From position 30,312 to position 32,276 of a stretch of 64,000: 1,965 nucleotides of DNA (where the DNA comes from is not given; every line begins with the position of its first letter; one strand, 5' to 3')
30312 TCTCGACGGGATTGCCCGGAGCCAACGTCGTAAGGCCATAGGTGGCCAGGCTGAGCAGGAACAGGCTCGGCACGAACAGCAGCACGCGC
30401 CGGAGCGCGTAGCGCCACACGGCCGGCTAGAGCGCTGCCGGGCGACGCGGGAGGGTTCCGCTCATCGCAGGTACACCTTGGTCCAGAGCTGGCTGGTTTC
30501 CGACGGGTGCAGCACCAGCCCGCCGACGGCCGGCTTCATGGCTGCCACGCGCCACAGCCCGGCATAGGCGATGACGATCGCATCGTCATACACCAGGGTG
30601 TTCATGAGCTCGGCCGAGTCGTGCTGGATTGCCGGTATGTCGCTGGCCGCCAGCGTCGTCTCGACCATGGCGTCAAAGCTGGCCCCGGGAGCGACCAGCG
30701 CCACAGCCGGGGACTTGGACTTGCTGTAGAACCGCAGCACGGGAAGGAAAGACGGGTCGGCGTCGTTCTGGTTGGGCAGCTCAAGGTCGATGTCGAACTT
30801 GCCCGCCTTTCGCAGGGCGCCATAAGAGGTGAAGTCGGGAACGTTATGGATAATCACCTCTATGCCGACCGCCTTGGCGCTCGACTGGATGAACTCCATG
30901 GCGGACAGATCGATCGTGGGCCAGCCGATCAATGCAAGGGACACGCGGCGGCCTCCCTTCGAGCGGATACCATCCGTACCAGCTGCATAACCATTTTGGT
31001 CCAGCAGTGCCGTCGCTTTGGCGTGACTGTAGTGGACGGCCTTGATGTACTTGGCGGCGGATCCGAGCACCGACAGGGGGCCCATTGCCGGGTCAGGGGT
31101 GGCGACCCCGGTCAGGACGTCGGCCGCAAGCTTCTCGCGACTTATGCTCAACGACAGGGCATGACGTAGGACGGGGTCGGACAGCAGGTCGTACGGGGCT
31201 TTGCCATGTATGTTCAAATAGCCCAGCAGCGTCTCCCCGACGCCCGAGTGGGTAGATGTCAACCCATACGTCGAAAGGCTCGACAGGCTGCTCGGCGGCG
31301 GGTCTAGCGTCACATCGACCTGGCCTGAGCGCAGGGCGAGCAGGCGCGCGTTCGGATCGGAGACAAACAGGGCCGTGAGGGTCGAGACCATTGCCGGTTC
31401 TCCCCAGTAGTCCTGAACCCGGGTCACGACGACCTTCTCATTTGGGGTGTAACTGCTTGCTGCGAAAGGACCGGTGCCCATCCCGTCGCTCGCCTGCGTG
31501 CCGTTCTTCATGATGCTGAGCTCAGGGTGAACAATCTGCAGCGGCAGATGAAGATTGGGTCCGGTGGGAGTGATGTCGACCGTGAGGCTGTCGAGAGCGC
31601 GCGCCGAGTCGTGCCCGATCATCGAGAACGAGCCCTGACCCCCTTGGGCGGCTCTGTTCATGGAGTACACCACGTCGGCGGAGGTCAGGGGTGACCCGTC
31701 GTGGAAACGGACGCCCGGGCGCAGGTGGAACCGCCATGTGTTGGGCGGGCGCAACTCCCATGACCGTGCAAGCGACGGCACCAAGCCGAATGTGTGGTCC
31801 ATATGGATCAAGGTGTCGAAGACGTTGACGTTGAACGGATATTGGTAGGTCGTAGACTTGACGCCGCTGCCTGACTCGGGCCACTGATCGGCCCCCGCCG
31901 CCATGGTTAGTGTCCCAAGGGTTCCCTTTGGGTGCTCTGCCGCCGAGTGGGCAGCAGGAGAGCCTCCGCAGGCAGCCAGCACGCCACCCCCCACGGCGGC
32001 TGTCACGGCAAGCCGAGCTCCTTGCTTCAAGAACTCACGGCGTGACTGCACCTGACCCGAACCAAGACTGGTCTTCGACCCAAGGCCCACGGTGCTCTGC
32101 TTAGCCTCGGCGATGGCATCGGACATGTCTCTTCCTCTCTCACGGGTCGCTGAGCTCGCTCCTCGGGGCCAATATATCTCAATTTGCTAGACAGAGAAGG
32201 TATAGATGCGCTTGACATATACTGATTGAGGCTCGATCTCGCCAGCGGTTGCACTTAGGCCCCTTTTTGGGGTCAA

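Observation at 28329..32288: Perfect 57-bp direct repeat flanks an ABC-importer cassette that splits crtYd from crtZ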

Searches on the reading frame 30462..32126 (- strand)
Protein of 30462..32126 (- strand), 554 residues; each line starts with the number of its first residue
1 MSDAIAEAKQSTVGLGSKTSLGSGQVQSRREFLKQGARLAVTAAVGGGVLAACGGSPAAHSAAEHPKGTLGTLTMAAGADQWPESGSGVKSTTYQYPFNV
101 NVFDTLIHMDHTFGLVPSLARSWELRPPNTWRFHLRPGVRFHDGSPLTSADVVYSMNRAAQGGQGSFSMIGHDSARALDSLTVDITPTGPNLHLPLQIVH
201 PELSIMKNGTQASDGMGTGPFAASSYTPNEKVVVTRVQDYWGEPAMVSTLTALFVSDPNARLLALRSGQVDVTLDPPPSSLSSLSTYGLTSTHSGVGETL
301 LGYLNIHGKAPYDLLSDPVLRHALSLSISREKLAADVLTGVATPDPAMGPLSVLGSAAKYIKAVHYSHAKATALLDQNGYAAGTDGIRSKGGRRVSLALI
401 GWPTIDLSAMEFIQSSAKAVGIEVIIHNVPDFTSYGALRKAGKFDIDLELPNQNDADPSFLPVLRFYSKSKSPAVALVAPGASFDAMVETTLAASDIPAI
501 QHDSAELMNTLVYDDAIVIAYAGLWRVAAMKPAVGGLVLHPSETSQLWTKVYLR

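Call 7: search_protein_families(library=pfam, proteins=[window:30462-32126:-])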
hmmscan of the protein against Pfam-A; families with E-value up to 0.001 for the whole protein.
window:30462-32126:- (554 aa): 1 family
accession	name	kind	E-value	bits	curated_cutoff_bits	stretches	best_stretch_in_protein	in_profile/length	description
PF00496.27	SBP_bac_5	-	9e-65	219.6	32.4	1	115-466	2-361/368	Bacterial extracellular solute-binding proteins, family 5 Middle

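Call 33: find_homologous_proteins(query=window:30462-32126:-, max_evalue=1e-50)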
Query window:30462-32126:- (554 aa): 123 proteins with E <= 1e-50 among 8000 candidates; the best 120 are listed.
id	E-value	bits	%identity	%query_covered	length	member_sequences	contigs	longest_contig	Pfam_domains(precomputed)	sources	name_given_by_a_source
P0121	0.0e+0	1105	91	100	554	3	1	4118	PF00496.28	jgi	jgi:peptide/nickel transport system substrate-binding protein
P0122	4.6e-276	935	79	96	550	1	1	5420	PF00496.28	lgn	-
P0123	3.0e-195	668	59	95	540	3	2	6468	PF00496.28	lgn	-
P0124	2.7e-191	655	59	95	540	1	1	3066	PF00496.28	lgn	-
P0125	3.5e-126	440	43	92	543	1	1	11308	PF00496.28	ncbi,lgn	-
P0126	2.6e-125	438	43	95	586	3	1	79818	PF00496.28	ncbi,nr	ncbi:MAG TPA: ABC transporter substrate-binding protein [Acidimicrobiales bacterium]|nr:ABC transpor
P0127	2.1e-120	421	44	90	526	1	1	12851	PF00496.28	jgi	jgi:peptide/nickel transport system substrate-binding protein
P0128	4.0e-120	420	44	90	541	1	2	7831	PF00496.28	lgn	-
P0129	4.3e-120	420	43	86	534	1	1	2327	PF00496.28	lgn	-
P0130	1.8e-119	418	44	86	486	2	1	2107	PF00496.28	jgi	jgi:peptide/nickel transport system substrate-binding protein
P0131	7.5e-119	416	44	86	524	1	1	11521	PF00496.28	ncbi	ncbi:MAG: ABC transporter substrate-binding protein [Nitriliruptorales bacterium]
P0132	7.8e-119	416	42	90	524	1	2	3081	PF00496.28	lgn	-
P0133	1.4e-118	415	44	91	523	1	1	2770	PF00496.28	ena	-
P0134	4.3e-118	414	43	86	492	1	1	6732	PF00496.28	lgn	-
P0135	5.2e-117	410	43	90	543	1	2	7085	PF00496.28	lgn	-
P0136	1.5e-116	409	42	93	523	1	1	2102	PF00496.28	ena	-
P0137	7.5e-116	406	44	86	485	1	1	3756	PF00496.28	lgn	-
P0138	1.0e-114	403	41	87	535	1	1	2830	PF00496.28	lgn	-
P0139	1.4e-114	402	42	87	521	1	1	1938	PF00496.28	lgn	-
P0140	1.2e-112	396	43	92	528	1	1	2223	PF00496.28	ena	-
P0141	1.0e-110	389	40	97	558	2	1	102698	PF00496.28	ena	-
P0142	1.5e-110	389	40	90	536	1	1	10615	PF00496.28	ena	-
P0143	3.3e-110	388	42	92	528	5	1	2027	PF00496.28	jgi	jgi:peptide/nickel transport system substrate-binding protein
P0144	4.9e-110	387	40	91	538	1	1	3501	PF00496.28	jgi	jgi:ABC-type transport system substrate-binding protein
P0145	9.4e-110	386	42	93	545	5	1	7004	PF00496.28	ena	-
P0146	2.4e-109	385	43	87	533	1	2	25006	PF00496.28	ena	-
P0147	3.8e-109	384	39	96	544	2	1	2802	PF00496.28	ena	-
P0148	3.8e-109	384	42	84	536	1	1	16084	PF00496.28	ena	-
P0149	3.9e-109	384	39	95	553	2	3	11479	PF00496.28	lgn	-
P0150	7.7e-109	383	41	86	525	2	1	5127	PF00496.28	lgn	-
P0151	1.6e-108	382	41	90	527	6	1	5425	PF00496.28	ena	-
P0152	2.0e-108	382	42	92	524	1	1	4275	PF00496.28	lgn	-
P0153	2.1e-108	382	41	87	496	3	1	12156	PF00496.28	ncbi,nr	ncbi:MAG: ABC transporter substrate-binding protein [Actinomycetota bacterium]|nr:ABC transporter su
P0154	2.2e-107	378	41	86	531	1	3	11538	PF00496.28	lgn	-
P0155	2.9e-107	378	43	86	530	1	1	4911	PF00496.28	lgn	-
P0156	1.4e-106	376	42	86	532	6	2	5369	PF00496.28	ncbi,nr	ncbi:MAG: ABC transporter substrate-binding protein [Actinomycetota bacterium]|nr:ABC transporter su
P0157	3.5e-106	374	41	92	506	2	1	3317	PF00496.28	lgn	-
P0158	5.4e-106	374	41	90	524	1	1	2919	PF00496.28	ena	-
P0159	7.5e-106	373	40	97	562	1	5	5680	PF00496.28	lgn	-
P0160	8.0e-106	373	42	91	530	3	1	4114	PF00496.28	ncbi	-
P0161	4.0e-105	371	41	91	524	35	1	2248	PF00496.28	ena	-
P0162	1.7e-104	369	40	92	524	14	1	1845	PF00496.28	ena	-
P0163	1.8e-104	369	42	87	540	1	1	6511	PF00496.28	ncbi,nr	ncbi:MAG TPA: ABC transporter substrate-binding protein [Acidimicrobiales bacterium]|nr:ABC transpor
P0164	4.0e-104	368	41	91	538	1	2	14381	PF00496.28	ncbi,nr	ncbi:MAG: ABC transporter substrate-binding protein [Actinomycetota bacterium]|nr:ABC transporter su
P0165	4.1e-104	368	41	92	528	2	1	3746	PF00496.28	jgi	jgi:peptide/nickel transport system substrate-binding protein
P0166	1.5e-103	366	44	82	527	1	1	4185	PF00496.28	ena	-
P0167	2.9e-103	365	40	92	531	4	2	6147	PF00496.28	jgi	jgi:peptide/nickel transport system substrate-binding protein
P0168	4.8e-103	364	40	86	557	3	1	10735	PF00496.28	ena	-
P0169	5.0e-103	364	42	86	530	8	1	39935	PF00496.28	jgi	-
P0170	6.5e-103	364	41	92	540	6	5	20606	PF00496.28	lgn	-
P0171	1.8e-102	362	40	90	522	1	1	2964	PF00496.28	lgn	-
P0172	2.3e-102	362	41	84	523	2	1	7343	PF00496.28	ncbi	-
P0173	6.4e-102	360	40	91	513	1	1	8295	PF00496.28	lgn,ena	-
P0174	4.9e-101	357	41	83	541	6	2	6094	PF00496.28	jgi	jgi:peptide/nickel transport system substrate-binding protein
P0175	7.7e-101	357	40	88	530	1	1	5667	PF00496.28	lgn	-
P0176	8.0e-101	357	40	91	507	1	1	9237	PF00496.28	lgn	-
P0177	1.2e-100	356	40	84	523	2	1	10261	PF00496.28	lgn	-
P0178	1.7e-100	356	39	95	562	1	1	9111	PF00496.28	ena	-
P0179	2.0e-100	355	40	93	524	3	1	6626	PF00496.28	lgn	-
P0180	2.8e-100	355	40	92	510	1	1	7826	PF00496.28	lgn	-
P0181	4.0e-100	354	40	93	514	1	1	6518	PF00496.28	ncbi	ncbi:MAG: ABC transporter substrate-binding protein [Thermoanaerobaculia bacterium]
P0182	4.9e-100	354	41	87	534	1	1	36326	PF00496.28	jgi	jgi:ABC-type transport system substrate-binding protein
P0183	1.1e-99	353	40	91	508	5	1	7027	PF00496.28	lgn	-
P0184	5.4e-99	351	41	86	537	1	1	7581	PF00496.28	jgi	-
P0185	1.4e-98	349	40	87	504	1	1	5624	PF00496.28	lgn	-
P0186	2.5e-98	349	37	95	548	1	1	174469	PF00496.28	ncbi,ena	-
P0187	2.9e-98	348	39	94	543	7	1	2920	PF00496.28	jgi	jgi:ABC-type transport system substrate-binding protein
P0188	4.5e-98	348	39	91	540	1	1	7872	PF00496.28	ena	-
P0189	7.6e-98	347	39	90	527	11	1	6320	PF00496.28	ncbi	-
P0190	8.8e-98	347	39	91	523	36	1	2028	PF00496.28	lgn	-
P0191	1.0e-97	346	40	87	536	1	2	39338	PF00496.28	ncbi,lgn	ncbi:MAG: ABC transporter substrate-binding protein [Acidimicrobiales bacterium]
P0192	5.6e-97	344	40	91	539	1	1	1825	PF00496.28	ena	-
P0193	5.9e-97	344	38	91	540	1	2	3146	PF00496.28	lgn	-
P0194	7.2e-97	344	38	87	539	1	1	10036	PF00496.28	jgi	jgi:peptide/nickel transport system substrate-binding protein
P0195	1.8e-96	342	39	87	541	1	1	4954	PF00496.28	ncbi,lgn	-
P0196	2.2e-96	342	39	82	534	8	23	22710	PF00496.28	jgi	jgi:peptide/nickel transport system substrate-binding protein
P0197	3.0e-96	342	40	84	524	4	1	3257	PF00496.28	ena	-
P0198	4.0e-96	341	38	94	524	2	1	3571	PF00496.28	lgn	-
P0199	5.9e-96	341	39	91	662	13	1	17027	PF00496.28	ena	-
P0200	9.8e-96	340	39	91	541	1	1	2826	PF00496.28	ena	-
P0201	1.1e-95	340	40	86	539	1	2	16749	PF00496.28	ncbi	ncbi:MAG: ABC transporter substrate-binding protein [Acidimicrobiales bacterium]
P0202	1.2e-95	340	38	91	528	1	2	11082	PF00496.28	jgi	jgi:peptide/nickel transport system substrate-binding protein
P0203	1.3e-95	340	39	91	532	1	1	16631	PF00496.28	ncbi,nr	ncbi:MAG TPA: ABC transporter substrate-binding protein [Acidimicrobiales bacterium]|nr:ABC transpor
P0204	1.6e-95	339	39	92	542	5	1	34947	PF00496.28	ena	-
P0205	1.7e-95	339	38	91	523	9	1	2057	PF00496.28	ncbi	-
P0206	3.5e-95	338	39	91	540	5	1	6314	PF00496.28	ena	-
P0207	1.3e-94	336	51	59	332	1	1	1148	PF00496.28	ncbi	ncbi:MAG: ABC transporter substrate-binding protein, partial [Acidimicrobiales bacterium]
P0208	1.4e-94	336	38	87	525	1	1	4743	PF00496.28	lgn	-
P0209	2.2e-93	332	38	94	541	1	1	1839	PF00496.28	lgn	-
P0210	2.2e-93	332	39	91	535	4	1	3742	PF00496.28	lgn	-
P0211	2.4e-93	332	37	93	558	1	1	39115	PF00496.28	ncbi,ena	-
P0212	3.1e-93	332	38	92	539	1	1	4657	PF00496.28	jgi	jgi:peptide/nickel transport system substrate-binding protein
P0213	3.9e-93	331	39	82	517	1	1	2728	PF00496.28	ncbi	ncbi:MAG: ABC transporter substrate-binding protein [Vicinamibacterales bacterium]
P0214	8.4e-93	330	38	91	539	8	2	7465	PF00496.28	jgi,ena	jgi:ABC-type transport system substrate-binding protein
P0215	2.8e-92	329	39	91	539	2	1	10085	PF00496.28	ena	-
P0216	7.7e-92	327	39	86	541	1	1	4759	PF00496.28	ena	-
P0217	8.4e-92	327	40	85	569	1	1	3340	PF00496.28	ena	-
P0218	3.4e-91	325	38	87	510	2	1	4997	PF00496.28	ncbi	-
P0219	3.4e-90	322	38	91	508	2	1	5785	PF00496.28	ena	-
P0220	3.6e-90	322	36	90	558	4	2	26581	PF00496.28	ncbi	-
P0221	3.7e-90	322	37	90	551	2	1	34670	PF00496.28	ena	-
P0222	4.4e-90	321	39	91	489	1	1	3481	PF00496.28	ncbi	-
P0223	7.7e-90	320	37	99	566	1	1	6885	PF00496.28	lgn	-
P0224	2.9e-89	319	37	94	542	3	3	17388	PF00496.28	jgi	jgi:peptide/nickel transport system substrate-binding protein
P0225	3.9e-88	315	36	91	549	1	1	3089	PF00496.28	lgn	-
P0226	3.2e-86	309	37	86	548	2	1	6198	PF00496.28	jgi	jgi:ABC-type transport system substrate-binding protein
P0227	4.8e-86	308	37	91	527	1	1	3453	PF00496.28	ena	-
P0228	7.1e-86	307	39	82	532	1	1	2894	PF00496.28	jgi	jgi:peptide/nickel transport system substrate-binding protein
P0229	1.2e-84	303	36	95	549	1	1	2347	PF00496.28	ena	-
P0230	1.0e-83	300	36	91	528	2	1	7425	PF00496.28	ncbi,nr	ncbi:MAG: ABC transporter substrate-binding protein [Actinomycetota bacterium]|nr:ABC transporter su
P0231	5.2e-83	298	38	76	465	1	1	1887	PF00496.28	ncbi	ncbi:MAG: ABC transporter substrate-binding protein, partial [Actinomycetota bacterium]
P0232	2.2e-77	279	35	87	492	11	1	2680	PF00496.28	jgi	jgi:peptide/nickel transport system substrate-binding protein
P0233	6.1e-76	275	41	69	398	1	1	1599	PF00496.28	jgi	jgi:peptide/nickel transport system substrate-binding protein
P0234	1.1e-75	274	35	86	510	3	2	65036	PF00496.28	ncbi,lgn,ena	-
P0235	3.8e-74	269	40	67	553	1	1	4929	PF00496.28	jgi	jgi:peptide/nickel transport system substrate-binding protein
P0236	1.2e-72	264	34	87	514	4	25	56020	PF00496.28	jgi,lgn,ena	jgi:peptide/nickel transport system substrate-binding protein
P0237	3.7e-72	262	35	82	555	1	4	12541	PF00496.28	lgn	-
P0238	1.8e-68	250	34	91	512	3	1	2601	PF00496.28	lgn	-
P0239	4.5e-64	235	35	80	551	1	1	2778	PF00496.28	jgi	jgi:peptide/nickel transport system substrate-binding protein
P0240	1.7e-60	224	46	45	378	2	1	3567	PF00496.28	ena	-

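Call 34: find_encoding_contigs(protein=P0121, flank=10000, max_places=4)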
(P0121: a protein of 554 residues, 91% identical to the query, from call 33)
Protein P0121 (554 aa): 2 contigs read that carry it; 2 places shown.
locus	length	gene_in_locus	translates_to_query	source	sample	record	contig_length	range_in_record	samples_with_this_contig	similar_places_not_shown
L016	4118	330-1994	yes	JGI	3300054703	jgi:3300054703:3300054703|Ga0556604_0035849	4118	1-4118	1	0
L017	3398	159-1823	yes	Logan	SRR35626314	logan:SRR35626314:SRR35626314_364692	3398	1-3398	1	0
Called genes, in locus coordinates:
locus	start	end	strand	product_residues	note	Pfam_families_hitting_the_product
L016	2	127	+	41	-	?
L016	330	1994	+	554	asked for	PF00496:SBP_bac_5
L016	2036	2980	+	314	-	PF19300:BPD_transp_1_N (weak), PF00528:BPD_transp_1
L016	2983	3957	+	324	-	PF00528:BPD_transp_1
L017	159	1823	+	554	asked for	PF00496:SBP_bac_5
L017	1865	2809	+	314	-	PF19300:BPD_transp_1_N, PF00528:BPD_transp_1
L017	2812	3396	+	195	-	?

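Call 35: find_encoding_contigs(protein=P0122, flank=10000, max_places=4)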
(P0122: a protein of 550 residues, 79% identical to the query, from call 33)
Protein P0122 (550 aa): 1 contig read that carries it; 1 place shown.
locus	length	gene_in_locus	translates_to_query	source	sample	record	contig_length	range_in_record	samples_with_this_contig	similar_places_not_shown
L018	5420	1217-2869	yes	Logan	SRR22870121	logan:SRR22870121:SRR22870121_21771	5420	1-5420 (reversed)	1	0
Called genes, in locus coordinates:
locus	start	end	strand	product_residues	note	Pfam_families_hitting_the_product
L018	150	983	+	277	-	PF12804:NTP_transf_3, PF00483:NTP_transferase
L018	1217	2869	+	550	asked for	PF00496:SBP_bac_5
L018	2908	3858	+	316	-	PF19300:BPD_transp_1_N (faint), PF00528:BPD_transp_1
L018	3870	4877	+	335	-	PF00528:BPD_transp_1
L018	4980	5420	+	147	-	?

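Call 36: find_encoding_contigs(protein=P0123, flank=10000, max_places=4)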
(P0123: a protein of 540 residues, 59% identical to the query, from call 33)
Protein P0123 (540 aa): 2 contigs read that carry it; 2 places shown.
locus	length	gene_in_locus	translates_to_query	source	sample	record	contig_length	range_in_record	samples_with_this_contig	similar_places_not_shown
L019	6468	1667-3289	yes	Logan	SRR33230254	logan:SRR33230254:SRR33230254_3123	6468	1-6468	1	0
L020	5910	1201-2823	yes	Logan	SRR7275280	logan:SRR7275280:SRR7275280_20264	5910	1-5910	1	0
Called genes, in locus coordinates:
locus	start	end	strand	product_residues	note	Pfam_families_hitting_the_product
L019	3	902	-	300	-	?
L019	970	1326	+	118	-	PF00903:Glyoxalase, PF18029:Glyoxalase_6 (weak)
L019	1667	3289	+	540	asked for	PF00496:SBP_bac_5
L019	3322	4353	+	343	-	PF19300:BPD_transp_1_N, PF00528:BPD_transp_1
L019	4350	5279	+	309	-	PF12911:OppC_N (weak), PF00528:BPD_transp_1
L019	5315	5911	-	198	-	PF02525:Flavodoxin_2, PF03358:FMN_red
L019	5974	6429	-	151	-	PF00376:MerR, PF13411:MerR_1, PF09278:MerR-DNA-bind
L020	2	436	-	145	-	?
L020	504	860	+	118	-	PF00903:Glyoxalase, PF18029:Glyoxalase_6 (weak)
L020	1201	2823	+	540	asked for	PF00496:SBP_bac_5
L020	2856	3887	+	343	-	PF19300:BPD_transp_1_N, PF00528:BPD_transp_1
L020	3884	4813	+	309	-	PF12911:OppC_N (weak), PF00528:BPD_transp_1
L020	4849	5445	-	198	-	PF02525:Flavodoxin_2, PF03358:FMN_red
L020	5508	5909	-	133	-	?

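Call 55: search_protein_families(library=ncbifam, proteins=[window:30462-32126:-], max_evalue=0.00001)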
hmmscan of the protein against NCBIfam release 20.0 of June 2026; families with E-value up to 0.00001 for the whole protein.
window:30462-32126:- (554 aa): 11 families
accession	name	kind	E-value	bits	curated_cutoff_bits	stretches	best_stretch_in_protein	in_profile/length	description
NF045468.1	Opp5A_nikA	equivalog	6e-51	173.4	600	1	96-435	38-374/488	nickel ABC transporter substrate-binding protein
TIGR02294.1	nickel_nikA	equivalog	3.7e-34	118.1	393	1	101-521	34-470/501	nickel ABC transporter substrate-binding protein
NF047575.1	opine_bind_CntA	exception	7.2e-21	74.3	800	1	47-445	16-427/535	staphylopine-dependent metal ABC transporter substrate-binding lipoprotein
NF045467.1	Opp4A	equivalog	6.6e-19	67.5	650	1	215-434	207-440/556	oligopeptide ABC transporter substrate-binding protein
NF011689.0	PRK15109.1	equivalog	3.2e-17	62.4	560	1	215-542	212-528/547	ABC transporter substrate-binding protein SapA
TIGR04028.1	SBP_KPN_01854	hypoth_equivalog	1.3e-16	60.3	468.5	1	101-427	29-380/509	TIGR04028 family ABC transporter substrate-binding protein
NF011684.0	PRK15104.1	equivalog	1.5e-16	60.2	947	2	99-161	66-128/543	oligopeptide ABC transporter substrate-binding protein OppA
NF011942.0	PRK15413.1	equivalog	4.2e-13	48.8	594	1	103-384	59-347/512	glutathione ABC transporter substrate-binding protein GsiB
NF010149.0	PRK13626.1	equivalog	7e-13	48.1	476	1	101-252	149-301/552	HTH-type transcriptional regulator SgrR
NF043070.1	DppA_dipep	equivalog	4.6e-12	45.3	1005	1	214-383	206-371/535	dipeptide ABC transporter periplasmic-binding protein DppA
NF007287.0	PRK09755.1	equivalog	7.7e-12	44.8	1098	0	100-161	61-123/535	ABC transporter substrate-binding protein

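Call 59: find_encoding_contigs(protein=window:30462-32126:-, flank=10000, max_places=6)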
Protein window:30462-32126:- (554 aa): 2 contigs read that carry it; 2 places shown.
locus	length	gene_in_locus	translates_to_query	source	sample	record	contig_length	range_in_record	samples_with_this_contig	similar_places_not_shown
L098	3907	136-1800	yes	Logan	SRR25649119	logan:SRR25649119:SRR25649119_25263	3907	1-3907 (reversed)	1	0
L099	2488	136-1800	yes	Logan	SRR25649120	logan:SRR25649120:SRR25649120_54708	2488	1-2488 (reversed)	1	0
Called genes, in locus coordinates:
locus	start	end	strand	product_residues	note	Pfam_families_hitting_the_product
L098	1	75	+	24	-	?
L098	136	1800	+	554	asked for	PF00496:SBP_bac_5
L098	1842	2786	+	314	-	PF19300:BPD_transp_1_N, PF00528:BPD_transp_1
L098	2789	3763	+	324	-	PF00528:BPD_transp_1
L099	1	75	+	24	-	?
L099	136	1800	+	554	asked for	PF00496:SBP_bac_5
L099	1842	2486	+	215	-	?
